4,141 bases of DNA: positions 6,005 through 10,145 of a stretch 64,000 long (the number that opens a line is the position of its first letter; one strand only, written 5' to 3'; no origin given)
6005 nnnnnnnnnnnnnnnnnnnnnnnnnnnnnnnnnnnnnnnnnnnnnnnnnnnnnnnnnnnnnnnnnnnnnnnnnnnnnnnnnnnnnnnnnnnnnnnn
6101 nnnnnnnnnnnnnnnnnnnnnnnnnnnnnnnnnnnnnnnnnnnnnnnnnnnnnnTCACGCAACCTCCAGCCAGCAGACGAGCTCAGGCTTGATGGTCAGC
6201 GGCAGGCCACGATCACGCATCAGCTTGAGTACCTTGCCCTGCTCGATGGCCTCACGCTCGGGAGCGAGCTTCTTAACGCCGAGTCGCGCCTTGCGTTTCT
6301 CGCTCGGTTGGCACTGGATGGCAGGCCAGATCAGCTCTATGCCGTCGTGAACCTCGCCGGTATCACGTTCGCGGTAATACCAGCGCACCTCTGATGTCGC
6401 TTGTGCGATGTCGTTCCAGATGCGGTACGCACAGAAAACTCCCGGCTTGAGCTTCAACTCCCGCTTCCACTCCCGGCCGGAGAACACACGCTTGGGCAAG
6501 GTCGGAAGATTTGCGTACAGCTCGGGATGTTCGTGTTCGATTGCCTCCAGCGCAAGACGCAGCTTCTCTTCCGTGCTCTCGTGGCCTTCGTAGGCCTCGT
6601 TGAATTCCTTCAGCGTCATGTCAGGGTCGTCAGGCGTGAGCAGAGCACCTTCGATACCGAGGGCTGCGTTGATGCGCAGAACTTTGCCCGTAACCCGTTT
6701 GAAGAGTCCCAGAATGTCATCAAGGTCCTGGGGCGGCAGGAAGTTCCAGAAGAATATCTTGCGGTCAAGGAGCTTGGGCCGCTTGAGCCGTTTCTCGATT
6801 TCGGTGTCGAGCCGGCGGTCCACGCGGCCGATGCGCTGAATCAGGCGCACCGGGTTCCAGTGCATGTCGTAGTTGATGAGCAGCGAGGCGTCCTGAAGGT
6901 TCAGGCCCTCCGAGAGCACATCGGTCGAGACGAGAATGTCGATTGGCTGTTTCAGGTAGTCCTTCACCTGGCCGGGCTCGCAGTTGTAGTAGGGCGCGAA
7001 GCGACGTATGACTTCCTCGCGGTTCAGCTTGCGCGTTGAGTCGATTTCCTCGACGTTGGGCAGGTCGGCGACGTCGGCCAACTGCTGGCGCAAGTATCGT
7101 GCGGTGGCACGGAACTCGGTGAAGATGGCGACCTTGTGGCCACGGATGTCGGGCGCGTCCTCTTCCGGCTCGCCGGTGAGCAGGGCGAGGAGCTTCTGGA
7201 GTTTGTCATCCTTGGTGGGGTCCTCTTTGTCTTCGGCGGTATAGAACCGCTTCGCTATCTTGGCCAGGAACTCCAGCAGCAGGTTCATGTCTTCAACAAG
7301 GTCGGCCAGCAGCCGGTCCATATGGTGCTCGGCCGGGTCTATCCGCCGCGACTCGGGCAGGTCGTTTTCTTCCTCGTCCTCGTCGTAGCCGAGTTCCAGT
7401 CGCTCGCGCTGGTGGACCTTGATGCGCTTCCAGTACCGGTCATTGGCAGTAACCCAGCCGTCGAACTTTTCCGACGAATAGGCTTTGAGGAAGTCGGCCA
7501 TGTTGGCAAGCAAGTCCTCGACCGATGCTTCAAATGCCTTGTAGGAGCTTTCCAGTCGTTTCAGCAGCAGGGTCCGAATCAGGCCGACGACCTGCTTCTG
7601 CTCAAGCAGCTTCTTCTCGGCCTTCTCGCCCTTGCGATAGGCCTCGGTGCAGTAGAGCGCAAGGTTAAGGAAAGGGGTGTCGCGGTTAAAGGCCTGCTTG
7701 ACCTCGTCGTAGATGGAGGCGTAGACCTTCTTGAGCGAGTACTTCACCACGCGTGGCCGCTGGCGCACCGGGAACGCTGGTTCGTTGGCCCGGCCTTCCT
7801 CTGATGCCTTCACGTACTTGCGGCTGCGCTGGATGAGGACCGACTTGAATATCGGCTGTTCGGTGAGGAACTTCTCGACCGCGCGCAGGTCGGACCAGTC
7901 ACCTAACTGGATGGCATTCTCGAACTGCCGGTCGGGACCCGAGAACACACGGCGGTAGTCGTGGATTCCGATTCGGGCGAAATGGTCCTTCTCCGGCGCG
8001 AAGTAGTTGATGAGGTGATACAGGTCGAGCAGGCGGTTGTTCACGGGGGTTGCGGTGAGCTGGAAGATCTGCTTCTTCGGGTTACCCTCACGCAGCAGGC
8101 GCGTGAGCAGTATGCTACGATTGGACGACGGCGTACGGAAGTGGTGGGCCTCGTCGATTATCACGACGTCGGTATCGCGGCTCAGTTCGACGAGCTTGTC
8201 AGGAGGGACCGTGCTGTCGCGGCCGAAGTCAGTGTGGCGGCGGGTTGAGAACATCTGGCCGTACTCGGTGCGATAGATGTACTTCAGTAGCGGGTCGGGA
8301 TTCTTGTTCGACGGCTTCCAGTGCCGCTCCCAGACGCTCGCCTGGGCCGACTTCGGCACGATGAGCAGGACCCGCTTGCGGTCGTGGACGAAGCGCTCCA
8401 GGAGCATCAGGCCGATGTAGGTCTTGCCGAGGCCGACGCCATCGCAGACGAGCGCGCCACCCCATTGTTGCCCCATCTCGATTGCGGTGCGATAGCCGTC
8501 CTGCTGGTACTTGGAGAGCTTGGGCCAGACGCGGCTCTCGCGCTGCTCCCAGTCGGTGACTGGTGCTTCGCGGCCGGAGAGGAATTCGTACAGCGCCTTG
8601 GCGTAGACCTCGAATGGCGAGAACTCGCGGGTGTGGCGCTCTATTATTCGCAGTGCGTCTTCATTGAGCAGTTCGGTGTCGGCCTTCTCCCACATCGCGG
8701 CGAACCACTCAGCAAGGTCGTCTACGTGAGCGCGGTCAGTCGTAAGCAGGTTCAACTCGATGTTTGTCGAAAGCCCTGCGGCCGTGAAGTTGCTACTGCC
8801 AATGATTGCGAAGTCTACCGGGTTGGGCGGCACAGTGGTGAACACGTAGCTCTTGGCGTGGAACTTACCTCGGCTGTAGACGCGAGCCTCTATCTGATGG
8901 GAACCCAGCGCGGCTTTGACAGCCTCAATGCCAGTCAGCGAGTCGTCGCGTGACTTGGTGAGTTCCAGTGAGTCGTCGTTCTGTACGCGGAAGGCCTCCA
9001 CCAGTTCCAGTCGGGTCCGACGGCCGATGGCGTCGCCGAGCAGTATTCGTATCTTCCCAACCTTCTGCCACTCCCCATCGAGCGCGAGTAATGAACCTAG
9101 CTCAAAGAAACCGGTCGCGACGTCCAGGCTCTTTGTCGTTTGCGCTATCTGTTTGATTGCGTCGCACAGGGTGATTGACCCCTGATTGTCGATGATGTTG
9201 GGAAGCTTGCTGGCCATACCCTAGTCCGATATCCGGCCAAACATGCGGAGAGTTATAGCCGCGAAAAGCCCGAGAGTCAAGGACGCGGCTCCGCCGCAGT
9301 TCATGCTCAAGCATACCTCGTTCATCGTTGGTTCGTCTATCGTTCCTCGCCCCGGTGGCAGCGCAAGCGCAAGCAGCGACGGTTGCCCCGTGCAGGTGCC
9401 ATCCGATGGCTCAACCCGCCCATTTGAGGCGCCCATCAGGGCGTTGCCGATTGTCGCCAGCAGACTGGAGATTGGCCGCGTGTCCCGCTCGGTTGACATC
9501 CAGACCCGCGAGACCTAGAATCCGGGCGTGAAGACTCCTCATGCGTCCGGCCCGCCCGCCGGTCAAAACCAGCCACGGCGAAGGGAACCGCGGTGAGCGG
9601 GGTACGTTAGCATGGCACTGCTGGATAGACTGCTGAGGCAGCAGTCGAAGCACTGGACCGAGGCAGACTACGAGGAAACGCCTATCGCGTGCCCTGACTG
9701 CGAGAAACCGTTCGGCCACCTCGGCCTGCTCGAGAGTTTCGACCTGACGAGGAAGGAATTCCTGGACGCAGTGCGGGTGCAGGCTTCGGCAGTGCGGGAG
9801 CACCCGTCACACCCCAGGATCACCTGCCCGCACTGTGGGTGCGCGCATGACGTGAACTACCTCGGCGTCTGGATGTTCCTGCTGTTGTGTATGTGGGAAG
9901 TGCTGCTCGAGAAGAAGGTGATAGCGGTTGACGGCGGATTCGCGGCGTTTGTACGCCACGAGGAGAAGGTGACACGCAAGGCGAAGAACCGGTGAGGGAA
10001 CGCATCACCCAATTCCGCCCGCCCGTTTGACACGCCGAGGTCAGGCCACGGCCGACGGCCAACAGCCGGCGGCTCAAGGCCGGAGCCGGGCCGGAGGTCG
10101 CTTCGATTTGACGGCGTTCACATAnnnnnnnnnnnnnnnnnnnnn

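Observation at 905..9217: Candidate anti-phage system: PLD-SNF2 helicase fusion plus 1505-aa MmeI/PglX-family N6A methyltransferase, with a four-helix-bundle/Zn-ribbon gene in between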

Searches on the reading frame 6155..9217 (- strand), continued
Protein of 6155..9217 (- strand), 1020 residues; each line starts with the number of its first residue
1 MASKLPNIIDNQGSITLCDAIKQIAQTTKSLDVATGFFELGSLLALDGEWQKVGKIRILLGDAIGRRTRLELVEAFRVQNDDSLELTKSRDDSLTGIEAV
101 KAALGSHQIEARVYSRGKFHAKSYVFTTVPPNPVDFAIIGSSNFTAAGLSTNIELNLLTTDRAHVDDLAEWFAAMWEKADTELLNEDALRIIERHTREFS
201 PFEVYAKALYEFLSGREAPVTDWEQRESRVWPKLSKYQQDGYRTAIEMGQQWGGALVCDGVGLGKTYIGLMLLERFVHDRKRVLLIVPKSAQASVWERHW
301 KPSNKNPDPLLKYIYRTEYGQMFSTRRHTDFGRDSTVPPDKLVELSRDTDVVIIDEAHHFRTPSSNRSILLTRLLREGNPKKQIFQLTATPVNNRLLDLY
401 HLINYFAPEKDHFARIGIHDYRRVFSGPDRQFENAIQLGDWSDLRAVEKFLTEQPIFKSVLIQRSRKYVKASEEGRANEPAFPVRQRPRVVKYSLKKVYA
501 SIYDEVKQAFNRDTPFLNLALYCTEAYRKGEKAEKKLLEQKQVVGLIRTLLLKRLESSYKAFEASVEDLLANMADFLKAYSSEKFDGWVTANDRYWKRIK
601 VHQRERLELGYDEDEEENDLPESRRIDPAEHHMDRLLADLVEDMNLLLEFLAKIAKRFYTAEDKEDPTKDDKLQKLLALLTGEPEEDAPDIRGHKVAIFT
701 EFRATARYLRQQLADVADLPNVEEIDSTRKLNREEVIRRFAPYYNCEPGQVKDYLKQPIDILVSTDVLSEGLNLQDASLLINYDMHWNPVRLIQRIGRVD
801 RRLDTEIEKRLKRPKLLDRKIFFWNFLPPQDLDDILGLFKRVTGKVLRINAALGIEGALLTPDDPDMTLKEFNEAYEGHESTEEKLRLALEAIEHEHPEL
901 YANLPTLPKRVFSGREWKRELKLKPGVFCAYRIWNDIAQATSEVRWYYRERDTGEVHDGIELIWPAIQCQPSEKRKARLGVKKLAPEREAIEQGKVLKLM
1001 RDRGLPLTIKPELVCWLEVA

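Call 96: search_protein_families(library=padloc, proteins=[L001:18555-19589:+, L064:4622-7771:+, L064:7776-11777:+, L013:13278-16448:+, L043:2552-5626:+, L043:5631-8993:+], max_evalue=1e-10)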
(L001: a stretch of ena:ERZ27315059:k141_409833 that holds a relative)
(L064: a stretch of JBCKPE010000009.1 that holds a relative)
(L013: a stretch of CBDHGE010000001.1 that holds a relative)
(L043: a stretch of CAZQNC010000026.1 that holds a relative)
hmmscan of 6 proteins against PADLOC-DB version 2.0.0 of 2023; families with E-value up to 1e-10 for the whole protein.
L001:18555-19589:+ (344 aa): 0 families

L064:4622-7771:+ (1049 aa): 22 families
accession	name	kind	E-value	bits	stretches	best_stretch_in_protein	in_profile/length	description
PDLC01075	C3a139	-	3.9e-55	185.6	1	110-879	94-770/948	HKD+Snf2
PDLC02621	DrmD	-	4.2e-31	106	1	559-826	389-629/1040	DrmD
PDLC02193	PLD_Helicase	-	5.6e-27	92.3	1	665-819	644-796/905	-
PDLC02619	DrmD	-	4.5e-25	85.9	1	629-819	341-532/872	DrmD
PDLC00659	HmaA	-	6.3e-24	81.9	1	554-821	358-611/1176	SNF2 helicase / DEAD-box helicase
PDLC02500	BrxHI|BrxHII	-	1.2e-21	75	1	603-819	382-572/933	BrxHI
PDLC02843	DpdE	-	2e-20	70.4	1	683-825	541-669/1091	DpdE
PDLC02623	DrmD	-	3.4e-19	66.1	1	643-819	464-622/1040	DrmD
PDLC02840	DpdE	-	3.8e-19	66.5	0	681-819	529-653/1091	DpdE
PDLC02572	DrmA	-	2.5e-17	60.1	1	567-827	394-628/1043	DrmA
PDLC02707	PbeA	-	4.9e-17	59.8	1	33-307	30-317/672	PbeA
PDLC02625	DrmD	-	6.6e-17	59.3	1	675-820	229-369/792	DrmD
PDLC02620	DrmD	-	1e-16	58.1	1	610-819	387-576/1060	DrmD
PDLC02853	DpdE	-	2.1e-16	57.1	1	690-843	465-621/985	DpdE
PDLC02633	DrmD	-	2.3e-16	57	1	696-824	513-632/839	DrmD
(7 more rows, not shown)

L064:7776-11777:+ (1333 aa): 6 families
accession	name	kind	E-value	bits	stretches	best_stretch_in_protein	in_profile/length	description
PDLC03610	REase_MTase_IIG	-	4.2e-210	698.6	2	608-1133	556-1075/1096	Type IIG restriction enzyme-methyltransferase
PDLC03631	REase_MTase_IIG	-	4e-71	238.2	2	433-812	337-718/1086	Type IIG restriction enzyme-methyltransferase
PDLC03597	REase_MTase_IIG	-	1.2e-34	117.1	1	443-1024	914-1505/1646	Type IIG restriction enzyme-methyltransferase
PDLC03051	REase_MTase_I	-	2.9e-30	102.2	1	435-790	890-1244/1591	Type I restriction enzyme-methyltransferase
PDLC03621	REase_MTase_IIG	-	1.3e-24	84.3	1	439-707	333-588/1024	Type IIG restriction enzyme-methyltransferase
PDLC04134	mad2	-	4.4e-11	40.3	0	298-677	210-432/492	mads_2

L013:13278-16448:+ (1056 aa): 37 families (the best 25 are shown)
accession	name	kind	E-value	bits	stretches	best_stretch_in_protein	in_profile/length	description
PDLC03601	REase_MTase_IIG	-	7.2e-109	363.2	2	610-1047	668-1107/1110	Type IIG restriction enzyme-methyltransferase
PDLC03596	REase_MTase_IIG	-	1.4e-108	362.4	2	438-1046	537-1143/1148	Type IIG restriction enzyme-methyltransferase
PDLC03612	REase_MTase_IIG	-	2.9e-103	345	2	575-1046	759-1244/1247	Type IIG restriction enzyme-methyltransferase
PDLC03609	REase_MTase_IIG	-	2.9e-66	222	2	599-995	541-930/1066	Type IIG restriction enzyme-methyltransferase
PDLC03604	REase_MTase_IIG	-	4.7e-45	152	1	417-968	366-911/1011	Type IIG restriction enzyme-methyltransferase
PDLC02643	DrmMI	-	6.8e-42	141.4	2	558-968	810-1186/1347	DrmMI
PDLC03628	REase_MTase_IIG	-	2e-36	123.5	1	176-411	134-363/1100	Type IIG restriction enzyme-methyltransferase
PDLC03313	MTase_II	-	1.4e-31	107.7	1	595-811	124-352/563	Type II methyltransferase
PDLC03629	REase_MTase_IIG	-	1.6e-31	107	2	599-720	554-686/1182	Type IIG restriction enzyme-methyltransferase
PDLC03226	MTase_II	-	1.7e-31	107.5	2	612-724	125-236/579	Type II methyltransferase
PDLC03335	MTase_II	-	1.1e-27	95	1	607-965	186-547/607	Type II methyltransferase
PDLC02529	PglX|PglXI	-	9.4e-26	87.8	1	440-702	226-448/1189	PglX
PDLC02638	DrmMI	-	1.3e-24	84.4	1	567-673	822-933/935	DrmMI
PDLC03348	MTase_II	-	3.1e-22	76.9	0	917-1046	584-709/727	Type II methyltransferase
PDLC03250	MTase_II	-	2.3e-21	74.2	1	611-1046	336-769/775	Type II methyltransferase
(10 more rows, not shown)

L043:2552-5626:+ (1024 aa): 23 families
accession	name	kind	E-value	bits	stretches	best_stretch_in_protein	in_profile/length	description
PDLC01075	C3a139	-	3.6e-68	228.8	1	36-1000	25-903/948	HKD+Snf2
PDLC02621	DrmD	-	1.5e-36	124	1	541-815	389-641/1040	DrmD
PDLC02619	DrmD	-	2.2e-29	100.2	1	687-796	412-532/872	DrmD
PDLC02843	DpdE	-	3.6e-27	92.7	2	262-400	179-318/1091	DpdE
PDLC02623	DrmD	-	4.7e-26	88.8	1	659-796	500-622/1040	DrmD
PDLC00659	HmaA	-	4.8e-26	88.9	1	536-801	358-614/1176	SNF2 helicase / DEAD-box helicase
PDLC02500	BrxHI|BrxHII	-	3.5e-24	83.4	1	669-796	461-572/933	BrxHI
PDLC02193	PLD_Helicase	-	1.4e-23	81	1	635-796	633-796/905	-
PDLC02840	DpdE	-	3e-22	76.8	1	262-388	180-306/1091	DpdE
PDLC02572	DrmA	-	1.3e-19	67.7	1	541-807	386-631/1043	DrmA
PDLC02707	PbeA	-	9.5e-19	65.4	1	24-309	19-321/672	PbeA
PDLC00633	ZorD1|ZorD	-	1e-18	64.9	1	240-392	444-607/908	"SWI2/SNF2 helicase, Mrr-like nuclease"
PDLC02632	DrmD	-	2.5e-18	63.9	1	664-803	498-630/662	DrmD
PDLC04556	PDC-M27C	-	5.6e-17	59.4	0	225-310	23-108/892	-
PDLC02625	DrmD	-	5.1e-16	56.4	1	672-797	247-369/792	DrmD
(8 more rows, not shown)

L043:5631-8993:+ (1120 aa): 5 families
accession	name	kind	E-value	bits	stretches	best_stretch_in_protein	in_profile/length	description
PDLC03610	REase_MTase_IIG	-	1.7e-215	716.5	2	599-1111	555-1069/1096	Type IIG restriction enzyme-methyltransferase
PDLC03631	REase_MTase_IIG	-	1.7e-98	328.9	2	425-1080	344-989/1086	Type IIG restriction enzyme-methyltransferase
PDLC03051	REase_MTase_I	-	1.1e-53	179.8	1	425-1005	897-1471/1591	Type I restriction enzyme-methyltransferase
PDLC03597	REase_MTase_IIG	-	1.3e-50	170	1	343-1004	858-1505/1646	Type IIG restriction enzyme-methyltransferase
PDLC03621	REase_MTase_IIG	-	2.8e-34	116.3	1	349-698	287-587/1024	Type IIG restriction enzyme-methyltransferase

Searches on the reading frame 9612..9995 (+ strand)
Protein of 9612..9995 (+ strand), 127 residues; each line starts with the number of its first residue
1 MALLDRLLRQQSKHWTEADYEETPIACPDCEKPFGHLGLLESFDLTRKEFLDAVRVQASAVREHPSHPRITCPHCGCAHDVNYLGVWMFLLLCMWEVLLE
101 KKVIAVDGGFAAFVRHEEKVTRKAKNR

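Call 18: search_protein_families(library=pfam, proteins=[window:9612-9995:+], max_evalue=0.01)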
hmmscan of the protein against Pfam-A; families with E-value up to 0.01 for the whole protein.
window:9612-9995:+ (127 aa): 2 families
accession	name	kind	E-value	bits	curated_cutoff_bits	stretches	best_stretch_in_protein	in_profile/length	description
PF14369.11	Zn_ribbon_19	-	0.002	18.7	30.8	0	16-34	13-31/35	zinc-ribbon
PF24110.1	DUF7385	-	0.0021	18.1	28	0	4-37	6-39/72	Family of unknown function (DUF7385)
